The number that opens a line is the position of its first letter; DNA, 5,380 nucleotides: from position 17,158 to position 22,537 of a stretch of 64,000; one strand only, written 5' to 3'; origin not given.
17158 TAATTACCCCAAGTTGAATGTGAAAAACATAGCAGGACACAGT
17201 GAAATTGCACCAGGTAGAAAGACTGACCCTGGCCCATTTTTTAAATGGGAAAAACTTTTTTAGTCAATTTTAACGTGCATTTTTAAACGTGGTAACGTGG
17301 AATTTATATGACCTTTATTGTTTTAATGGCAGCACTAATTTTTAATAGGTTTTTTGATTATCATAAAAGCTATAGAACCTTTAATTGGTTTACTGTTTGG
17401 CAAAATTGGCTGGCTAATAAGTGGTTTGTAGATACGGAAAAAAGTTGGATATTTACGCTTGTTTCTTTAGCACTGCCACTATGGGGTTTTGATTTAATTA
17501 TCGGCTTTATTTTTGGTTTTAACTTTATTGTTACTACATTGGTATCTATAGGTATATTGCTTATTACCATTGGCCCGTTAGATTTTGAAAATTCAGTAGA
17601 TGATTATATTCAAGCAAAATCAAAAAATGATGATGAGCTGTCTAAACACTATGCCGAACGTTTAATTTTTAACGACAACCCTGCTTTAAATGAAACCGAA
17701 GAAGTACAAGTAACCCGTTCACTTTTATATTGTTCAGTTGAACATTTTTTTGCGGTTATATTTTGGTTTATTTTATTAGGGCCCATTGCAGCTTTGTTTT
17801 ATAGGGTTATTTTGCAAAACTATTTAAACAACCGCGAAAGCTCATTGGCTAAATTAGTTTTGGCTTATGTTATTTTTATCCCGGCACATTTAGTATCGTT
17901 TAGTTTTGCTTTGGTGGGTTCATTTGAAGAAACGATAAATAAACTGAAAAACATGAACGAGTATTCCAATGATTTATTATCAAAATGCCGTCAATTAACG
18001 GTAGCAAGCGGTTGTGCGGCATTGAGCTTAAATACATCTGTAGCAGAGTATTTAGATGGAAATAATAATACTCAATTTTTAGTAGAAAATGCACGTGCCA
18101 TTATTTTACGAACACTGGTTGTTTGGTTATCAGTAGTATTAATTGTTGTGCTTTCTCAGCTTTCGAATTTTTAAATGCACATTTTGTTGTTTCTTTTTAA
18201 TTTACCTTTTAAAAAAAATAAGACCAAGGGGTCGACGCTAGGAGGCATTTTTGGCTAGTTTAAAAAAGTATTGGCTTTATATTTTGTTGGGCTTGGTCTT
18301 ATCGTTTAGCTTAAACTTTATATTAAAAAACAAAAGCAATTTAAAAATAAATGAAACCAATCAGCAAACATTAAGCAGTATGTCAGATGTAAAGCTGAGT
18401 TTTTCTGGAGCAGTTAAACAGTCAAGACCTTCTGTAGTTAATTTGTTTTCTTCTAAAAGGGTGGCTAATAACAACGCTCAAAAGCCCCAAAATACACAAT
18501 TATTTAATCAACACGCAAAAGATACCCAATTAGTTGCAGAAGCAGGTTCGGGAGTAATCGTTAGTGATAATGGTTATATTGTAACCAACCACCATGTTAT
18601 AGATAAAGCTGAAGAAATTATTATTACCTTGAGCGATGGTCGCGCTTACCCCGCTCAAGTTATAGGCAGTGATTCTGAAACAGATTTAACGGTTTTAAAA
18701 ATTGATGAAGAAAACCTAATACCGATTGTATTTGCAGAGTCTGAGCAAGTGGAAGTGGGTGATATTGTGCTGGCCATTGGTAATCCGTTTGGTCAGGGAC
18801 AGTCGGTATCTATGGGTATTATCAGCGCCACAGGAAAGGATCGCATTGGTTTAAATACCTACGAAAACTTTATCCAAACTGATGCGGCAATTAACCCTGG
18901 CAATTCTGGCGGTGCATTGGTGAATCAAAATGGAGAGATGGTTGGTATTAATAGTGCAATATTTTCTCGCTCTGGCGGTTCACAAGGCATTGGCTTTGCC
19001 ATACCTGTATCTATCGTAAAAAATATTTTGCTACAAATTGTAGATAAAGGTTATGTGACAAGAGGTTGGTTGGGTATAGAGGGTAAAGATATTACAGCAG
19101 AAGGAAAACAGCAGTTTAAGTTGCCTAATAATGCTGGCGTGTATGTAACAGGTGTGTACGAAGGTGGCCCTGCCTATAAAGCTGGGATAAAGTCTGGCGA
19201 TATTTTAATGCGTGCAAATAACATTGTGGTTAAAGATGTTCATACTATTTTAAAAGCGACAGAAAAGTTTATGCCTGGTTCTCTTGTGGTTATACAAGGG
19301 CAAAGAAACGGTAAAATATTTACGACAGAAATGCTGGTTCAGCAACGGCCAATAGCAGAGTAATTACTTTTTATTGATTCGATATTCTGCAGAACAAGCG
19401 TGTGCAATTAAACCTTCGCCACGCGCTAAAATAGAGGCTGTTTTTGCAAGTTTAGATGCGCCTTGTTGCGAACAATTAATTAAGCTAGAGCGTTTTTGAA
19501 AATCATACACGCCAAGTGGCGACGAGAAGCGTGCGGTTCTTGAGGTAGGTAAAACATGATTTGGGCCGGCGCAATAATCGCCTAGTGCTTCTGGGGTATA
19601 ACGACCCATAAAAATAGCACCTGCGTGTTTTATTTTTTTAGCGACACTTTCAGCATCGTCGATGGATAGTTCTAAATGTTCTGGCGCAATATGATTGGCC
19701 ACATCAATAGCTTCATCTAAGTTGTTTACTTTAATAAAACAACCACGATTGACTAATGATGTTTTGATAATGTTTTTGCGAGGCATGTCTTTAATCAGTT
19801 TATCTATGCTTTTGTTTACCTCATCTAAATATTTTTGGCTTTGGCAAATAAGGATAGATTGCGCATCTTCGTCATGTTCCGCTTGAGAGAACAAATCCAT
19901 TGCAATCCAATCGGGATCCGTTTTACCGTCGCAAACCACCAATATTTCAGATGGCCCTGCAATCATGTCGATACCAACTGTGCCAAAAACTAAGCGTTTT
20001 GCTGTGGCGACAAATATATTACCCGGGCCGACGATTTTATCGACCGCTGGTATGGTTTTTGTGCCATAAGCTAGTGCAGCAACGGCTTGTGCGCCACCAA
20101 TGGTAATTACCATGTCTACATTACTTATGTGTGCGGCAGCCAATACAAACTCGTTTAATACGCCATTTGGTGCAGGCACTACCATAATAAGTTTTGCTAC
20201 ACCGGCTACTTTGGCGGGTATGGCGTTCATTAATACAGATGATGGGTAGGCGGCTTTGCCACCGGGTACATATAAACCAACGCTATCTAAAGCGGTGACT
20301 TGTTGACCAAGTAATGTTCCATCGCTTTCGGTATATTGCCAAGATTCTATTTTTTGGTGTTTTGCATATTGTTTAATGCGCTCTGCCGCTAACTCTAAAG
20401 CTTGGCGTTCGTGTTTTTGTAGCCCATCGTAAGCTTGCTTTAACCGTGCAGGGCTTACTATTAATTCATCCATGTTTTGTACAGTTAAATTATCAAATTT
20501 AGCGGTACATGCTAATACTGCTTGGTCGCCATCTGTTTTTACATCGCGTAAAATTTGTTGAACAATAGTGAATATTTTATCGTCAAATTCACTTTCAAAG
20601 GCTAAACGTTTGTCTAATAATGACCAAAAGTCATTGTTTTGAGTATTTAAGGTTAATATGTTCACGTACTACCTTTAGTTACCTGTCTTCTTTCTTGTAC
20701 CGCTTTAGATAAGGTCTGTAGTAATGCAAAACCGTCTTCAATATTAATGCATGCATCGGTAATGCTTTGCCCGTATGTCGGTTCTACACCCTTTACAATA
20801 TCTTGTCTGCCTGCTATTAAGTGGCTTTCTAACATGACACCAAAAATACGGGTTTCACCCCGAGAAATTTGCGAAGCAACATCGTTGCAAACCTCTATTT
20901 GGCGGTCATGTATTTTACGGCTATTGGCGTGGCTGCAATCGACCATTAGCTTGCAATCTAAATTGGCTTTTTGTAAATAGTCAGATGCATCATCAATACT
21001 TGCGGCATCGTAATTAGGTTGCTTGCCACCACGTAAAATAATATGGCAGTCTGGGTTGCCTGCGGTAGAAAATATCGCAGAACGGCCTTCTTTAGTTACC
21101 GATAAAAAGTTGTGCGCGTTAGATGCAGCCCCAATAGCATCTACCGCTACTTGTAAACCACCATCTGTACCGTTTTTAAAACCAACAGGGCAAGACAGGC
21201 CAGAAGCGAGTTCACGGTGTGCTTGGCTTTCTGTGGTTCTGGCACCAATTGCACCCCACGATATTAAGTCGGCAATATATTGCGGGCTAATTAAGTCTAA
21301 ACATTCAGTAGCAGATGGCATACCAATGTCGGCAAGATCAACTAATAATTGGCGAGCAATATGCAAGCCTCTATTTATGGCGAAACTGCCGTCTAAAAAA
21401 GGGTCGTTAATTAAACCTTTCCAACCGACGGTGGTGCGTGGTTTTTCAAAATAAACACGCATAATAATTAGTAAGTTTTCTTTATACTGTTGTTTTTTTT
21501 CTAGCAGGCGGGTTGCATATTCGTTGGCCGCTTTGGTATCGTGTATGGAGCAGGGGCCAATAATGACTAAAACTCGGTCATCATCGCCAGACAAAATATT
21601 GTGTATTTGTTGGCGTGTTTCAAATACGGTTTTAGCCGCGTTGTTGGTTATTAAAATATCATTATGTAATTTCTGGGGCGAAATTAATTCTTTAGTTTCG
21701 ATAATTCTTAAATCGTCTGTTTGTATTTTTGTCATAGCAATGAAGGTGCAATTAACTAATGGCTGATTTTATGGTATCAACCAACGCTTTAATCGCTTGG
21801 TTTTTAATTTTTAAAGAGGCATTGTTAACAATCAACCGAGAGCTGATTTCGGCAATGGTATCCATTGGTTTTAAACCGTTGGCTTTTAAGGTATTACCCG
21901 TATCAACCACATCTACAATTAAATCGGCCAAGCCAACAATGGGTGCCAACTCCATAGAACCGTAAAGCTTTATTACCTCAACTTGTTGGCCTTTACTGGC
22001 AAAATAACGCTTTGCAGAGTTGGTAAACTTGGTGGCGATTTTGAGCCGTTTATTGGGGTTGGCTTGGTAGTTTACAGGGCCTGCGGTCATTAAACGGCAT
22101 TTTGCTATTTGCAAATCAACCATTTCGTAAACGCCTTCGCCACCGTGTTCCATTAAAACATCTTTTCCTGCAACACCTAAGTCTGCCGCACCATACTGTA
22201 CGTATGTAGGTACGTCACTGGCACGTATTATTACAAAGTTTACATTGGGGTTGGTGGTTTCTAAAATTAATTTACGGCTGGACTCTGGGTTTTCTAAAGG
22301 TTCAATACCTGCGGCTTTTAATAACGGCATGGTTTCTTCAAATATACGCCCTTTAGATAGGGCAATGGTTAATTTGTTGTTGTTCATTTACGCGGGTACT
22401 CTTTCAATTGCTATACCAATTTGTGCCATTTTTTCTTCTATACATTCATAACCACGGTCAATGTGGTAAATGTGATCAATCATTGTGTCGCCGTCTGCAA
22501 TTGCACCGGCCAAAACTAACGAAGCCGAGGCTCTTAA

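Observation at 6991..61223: Strongly over-represented 12-mer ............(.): candidate new uptake or architecture signal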

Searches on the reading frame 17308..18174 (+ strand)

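Call 24: search_protein_families(library=pfam, proteins=[window:17308-18174:+], max_evalue=0.000001)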
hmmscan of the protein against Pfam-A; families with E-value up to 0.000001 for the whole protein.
window:17308-18174:+ (288 aa): 1 family
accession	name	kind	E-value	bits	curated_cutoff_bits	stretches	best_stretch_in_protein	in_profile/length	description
PF17113.10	AmpE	-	8.5e-10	38.9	21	1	1-212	1-220/284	Regulatory signalling modulator protein AmpE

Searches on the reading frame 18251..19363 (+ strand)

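Call 24: search_protein_families(library=pfam, proteins=[window:18251-19363:+], max_evalue=0.000001)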
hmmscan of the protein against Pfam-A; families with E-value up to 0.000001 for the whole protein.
window:18251-19363:+ (370 aa): 5 families
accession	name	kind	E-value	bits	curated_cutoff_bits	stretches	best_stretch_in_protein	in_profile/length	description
PF13365.12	Trypsin_2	-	6.5e-36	124.7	27.6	1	99-233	1-144/144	Trypsin-like peptidase domain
PF00089.32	Trypsin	-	2.5e-22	80.2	20.6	1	97-258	25-218/220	Trypsin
PF13180.12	PDZ_2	-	2.5e-11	44.1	27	1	283-360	12-77/80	PDZ domain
PF17820.7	PDZ_6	-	1.4e-09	38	27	1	298-334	1-37/54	PDZ domain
PF00595.29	PDZ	-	1.2e-08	35.6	23.2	1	264-330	3-60/81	PDZ domain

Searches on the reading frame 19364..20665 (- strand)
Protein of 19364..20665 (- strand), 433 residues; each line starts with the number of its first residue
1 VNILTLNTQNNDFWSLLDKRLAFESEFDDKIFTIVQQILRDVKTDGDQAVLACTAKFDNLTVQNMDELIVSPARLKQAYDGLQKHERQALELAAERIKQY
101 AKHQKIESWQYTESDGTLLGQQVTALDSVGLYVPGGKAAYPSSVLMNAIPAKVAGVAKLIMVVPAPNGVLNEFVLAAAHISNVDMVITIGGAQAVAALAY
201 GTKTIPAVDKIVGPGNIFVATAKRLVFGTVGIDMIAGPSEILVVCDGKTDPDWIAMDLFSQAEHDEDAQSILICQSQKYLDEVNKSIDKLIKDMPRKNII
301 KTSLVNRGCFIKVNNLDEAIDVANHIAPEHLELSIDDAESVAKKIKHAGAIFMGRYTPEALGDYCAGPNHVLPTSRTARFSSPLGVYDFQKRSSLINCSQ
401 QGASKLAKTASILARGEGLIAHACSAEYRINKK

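Call 25: search_protein_families(library=pfam, proteins=[window:19364-20665:-], max_evalue=0.000001)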
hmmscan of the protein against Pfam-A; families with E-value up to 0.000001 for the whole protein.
window:19364-20665:- (433 aa): 1 family
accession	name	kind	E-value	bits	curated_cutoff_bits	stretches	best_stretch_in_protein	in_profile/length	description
PF00815.25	Histidinol_dh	-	1.9e-166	554.6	27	1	28-429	8-410/411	Histidinol dehydrogenase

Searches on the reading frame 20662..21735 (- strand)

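Call 25: search_protein_families(library=pfam, proteins=[window:20662-21735:-], max_evalue=0.000001)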
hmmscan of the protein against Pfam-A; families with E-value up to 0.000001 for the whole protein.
window:20662-21735:- (357 aa): 1 family
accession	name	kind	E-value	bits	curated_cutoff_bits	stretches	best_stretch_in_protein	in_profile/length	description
PF00793.26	DAHP_synth_1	-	3.8e-92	308.5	25.5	1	42-335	8-265/270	DAHP synthetase I family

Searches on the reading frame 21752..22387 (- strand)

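Call 25: search_protein_families(library=pfam, proteins=[window:21752-22387:-], max_evalue=0.000001)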
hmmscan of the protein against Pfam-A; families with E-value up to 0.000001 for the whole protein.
window:21752-22387:- (211 aa): 1 family
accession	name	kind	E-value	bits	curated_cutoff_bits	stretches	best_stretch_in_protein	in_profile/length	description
PF01634.23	HisG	-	2.4e-56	190.5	25.5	1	55-207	1-157/158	ATP phosphoribosyltransferase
